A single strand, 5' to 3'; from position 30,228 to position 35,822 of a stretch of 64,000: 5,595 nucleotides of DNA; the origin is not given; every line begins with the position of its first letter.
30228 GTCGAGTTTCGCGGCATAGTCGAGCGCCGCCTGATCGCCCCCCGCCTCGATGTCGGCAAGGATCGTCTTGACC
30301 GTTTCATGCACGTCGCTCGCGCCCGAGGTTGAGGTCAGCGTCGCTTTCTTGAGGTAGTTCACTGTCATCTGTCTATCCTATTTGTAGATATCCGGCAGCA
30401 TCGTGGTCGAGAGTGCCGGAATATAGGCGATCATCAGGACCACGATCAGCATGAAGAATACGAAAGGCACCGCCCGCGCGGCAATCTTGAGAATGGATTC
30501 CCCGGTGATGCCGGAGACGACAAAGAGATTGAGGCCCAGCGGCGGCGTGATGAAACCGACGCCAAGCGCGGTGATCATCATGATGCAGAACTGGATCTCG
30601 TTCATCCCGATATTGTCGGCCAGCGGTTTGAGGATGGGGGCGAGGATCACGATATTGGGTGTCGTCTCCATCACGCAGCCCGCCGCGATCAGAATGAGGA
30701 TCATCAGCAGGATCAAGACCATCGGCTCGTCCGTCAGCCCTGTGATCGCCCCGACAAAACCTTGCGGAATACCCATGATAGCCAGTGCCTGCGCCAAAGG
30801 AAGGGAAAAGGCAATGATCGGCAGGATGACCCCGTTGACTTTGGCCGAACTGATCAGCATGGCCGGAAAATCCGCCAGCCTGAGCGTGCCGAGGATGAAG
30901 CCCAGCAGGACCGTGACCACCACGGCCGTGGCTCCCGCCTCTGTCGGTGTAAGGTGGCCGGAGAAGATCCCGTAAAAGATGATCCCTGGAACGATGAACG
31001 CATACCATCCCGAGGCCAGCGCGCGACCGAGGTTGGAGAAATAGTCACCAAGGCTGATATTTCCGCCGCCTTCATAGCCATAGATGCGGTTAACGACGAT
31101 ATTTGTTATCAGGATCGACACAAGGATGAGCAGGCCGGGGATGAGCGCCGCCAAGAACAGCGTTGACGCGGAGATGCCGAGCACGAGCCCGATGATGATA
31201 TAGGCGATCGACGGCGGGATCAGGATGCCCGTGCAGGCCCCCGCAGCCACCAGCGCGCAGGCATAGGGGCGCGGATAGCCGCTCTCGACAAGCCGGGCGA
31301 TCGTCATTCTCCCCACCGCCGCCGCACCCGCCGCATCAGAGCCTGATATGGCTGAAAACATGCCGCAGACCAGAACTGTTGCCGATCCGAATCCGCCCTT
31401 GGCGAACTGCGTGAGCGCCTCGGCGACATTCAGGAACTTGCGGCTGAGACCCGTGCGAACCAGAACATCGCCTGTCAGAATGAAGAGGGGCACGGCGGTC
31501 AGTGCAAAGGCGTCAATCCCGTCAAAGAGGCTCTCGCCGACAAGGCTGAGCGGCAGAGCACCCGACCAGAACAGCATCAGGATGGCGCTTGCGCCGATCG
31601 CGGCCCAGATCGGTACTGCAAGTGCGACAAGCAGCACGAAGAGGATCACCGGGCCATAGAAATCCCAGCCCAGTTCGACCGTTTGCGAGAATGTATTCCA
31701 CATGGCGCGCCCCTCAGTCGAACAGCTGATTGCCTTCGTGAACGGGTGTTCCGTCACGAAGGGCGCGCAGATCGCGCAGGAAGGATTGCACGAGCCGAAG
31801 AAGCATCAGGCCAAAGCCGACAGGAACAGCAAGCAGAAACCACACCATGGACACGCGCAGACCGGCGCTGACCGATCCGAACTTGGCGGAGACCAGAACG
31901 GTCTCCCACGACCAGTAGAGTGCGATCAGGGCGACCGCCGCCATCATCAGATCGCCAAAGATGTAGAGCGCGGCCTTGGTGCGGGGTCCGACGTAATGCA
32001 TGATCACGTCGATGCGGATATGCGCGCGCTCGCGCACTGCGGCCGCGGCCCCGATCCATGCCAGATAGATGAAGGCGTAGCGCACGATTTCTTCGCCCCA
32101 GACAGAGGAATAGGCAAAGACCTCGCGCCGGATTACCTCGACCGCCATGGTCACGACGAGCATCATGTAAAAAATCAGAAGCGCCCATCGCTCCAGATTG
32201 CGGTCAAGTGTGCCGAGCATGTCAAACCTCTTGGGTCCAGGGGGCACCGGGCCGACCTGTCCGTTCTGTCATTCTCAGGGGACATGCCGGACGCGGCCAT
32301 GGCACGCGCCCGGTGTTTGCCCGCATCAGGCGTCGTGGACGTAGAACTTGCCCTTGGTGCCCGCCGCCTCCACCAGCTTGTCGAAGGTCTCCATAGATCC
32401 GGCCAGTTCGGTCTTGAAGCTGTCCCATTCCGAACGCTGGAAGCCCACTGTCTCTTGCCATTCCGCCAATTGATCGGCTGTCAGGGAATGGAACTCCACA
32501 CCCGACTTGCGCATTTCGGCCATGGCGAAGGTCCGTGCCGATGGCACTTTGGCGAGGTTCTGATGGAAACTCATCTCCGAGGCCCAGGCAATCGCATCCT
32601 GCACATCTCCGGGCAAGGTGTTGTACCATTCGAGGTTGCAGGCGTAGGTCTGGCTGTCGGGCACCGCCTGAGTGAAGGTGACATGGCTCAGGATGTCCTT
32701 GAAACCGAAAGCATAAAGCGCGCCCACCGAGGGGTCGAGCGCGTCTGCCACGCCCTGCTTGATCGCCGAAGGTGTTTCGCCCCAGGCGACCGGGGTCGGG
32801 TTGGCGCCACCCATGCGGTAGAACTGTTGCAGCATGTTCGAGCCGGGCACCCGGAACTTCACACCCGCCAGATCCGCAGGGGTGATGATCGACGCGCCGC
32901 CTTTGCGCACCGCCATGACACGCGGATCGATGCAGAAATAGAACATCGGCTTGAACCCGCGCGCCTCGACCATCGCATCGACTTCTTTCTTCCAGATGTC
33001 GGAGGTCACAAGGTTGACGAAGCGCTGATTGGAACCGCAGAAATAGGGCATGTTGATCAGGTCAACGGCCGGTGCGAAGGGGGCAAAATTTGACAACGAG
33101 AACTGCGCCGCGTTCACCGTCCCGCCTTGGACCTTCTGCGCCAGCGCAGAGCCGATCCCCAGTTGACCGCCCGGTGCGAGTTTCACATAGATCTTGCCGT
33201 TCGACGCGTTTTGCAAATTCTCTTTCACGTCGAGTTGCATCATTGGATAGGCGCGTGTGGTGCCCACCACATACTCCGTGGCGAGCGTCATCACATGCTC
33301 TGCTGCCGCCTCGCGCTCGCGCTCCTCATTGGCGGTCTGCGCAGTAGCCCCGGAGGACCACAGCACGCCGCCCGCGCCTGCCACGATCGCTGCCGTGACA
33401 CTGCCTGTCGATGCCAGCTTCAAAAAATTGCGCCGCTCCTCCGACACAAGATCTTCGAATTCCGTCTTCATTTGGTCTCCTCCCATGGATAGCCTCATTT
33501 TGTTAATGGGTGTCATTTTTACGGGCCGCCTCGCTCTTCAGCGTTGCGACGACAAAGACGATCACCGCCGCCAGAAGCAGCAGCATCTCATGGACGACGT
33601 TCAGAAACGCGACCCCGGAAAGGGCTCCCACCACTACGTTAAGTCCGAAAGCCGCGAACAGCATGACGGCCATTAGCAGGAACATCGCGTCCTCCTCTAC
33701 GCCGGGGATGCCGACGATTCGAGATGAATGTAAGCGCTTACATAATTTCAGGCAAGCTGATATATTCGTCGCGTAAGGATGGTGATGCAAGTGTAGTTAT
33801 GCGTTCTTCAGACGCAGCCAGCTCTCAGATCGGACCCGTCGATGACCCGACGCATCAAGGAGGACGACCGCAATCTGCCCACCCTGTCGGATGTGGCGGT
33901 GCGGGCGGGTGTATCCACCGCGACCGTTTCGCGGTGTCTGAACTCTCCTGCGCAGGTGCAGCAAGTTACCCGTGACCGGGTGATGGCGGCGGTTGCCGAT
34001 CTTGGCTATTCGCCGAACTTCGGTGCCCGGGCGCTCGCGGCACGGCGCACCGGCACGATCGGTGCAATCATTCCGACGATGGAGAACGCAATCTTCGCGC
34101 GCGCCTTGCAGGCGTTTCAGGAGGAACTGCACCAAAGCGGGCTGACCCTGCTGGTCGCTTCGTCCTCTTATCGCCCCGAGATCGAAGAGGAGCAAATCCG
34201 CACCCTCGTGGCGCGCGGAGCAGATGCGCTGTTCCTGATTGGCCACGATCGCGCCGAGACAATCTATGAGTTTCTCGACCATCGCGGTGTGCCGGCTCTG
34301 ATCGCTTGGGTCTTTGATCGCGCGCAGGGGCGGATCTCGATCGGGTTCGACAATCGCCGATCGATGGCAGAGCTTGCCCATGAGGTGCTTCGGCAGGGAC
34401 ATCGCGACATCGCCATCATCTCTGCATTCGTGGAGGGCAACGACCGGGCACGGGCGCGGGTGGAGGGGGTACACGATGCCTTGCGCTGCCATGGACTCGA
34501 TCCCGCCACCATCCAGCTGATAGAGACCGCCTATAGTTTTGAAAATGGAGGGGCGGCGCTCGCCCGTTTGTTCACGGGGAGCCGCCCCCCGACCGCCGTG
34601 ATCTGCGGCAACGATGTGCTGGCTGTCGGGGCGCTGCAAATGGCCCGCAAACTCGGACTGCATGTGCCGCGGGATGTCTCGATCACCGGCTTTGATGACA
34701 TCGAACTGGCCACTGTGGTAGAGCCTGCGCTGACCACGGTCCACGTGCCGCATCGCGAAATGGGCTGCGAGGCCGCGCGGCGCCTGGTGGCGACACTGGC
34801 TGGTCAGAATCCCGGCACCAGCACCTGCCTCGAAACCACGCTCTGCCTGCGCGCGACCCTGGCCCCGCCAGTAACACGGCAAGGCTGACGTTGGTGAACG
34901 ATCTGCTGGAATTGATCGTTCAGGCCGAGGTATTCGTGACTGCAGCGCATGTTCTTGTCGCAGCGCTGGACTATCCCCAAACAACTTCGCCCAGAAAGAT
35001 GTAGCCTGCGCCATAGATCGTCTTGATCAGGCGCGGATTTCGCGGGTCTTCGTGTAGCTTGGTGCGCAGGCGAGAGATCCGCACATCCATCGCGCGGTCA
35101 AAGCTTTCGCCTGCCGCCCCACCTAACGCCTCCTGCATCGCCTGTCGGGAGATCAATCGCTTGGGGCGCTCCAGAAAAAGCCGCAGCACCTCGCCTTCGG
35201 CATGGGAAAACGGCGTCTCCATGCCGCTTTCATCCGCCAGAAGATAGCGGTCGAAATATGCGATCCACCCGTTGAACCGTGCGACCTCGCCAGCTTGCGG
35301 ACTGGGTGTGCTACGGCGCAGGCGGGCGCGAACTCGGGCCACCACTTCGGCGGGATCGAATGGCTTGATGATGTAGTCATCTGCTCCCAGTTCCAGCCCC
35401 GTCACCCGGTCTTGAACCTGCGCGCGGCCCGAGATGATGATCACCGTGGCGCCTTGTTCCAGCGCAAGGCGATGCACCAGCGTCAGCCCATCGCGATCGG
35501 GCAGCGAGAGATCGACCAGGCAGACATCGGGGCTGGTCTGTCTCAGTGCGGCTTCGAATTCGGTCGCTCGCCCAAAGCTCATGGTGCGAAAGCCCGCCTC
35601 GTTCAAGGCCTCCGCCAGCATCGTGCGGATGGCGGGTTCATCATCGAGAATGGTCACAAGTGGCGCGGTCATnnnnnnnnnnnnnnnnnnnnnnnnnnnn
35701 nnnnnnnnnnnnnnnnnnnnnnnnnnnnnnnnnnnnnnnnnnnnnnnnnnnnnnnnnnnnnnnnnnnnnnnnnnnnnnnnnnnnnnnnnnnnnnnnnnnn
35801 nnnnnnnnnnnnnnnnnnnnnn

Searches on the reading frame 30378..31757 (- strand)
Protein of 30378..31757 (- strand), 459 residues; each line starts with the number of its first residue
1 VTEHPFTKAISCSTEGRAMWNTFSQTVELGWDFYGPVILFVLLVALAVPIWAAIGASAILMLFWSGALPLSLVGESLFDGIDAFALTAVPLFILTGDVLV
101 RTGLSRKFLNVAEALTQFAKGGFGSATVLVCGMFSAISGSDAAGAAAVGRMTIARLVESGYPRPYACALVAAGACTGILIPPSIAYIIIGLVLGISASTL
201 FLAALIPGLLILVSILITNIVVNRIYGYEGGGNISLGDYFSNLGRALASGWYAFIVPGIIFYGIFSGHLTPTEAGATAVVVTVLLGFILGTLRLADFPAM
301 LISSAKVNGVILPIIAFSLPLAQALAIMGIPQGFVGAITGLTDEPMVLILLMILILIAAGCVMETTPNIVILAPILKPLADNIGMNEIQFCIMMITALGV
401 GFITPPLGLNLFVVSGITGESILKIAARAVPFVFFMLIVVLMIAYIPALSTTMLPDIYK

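Call 20: search_protein_families(library=pfam, proteins=[window:30378-31757:-], max_evalue=0.001)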
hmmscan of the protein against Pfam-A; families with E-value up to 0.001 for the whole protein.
window:30378-31757:- (459 aa): 1 family
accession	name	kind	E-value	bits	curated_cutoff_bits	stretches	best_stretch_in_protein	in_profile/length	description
PF06808.19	DctM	-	7.6e-87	292.2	23.8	1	37-449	1-413/413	Tripartite ATP-independent periplasmic transporter, DctM component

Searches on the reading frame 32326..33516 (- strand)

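Call 20: search_protein_families(library=pfam, proteins=[window:32326-33516:-], max_evalue=0.001)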
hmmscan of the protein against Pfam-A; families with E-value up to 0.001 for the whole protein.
window:32326-33516:- (396 aa): 1 family
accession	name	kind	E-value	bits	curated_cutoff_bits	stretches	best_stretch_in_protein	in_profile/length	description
PF03480.18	DctP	-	3.3e-41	141.9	23.4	1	98-357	19-275/286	Bacterial extracellular solute-binding protein, family 7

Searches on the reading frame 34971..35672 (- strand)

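Call 20: search_protein_families(library=pfam, proteins=[window:34971-35672:-], max_evalue=0.001)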
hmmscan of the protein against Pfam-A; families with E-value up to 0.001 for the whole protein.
window:34971-35672:- (233 aa): 2 families
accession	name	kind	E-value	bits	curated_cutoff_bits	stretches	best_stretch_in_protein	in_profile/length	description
PF00072.30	Response_reg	-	4.4e-25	88.5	30.2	1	6-115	1-111/111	Response regulator receiver domain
PF00486.34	Trans_reg_C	-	3.7e-17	62.6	26.2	1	153-226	4-77/77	Transcriptional regulatory protein, C terminal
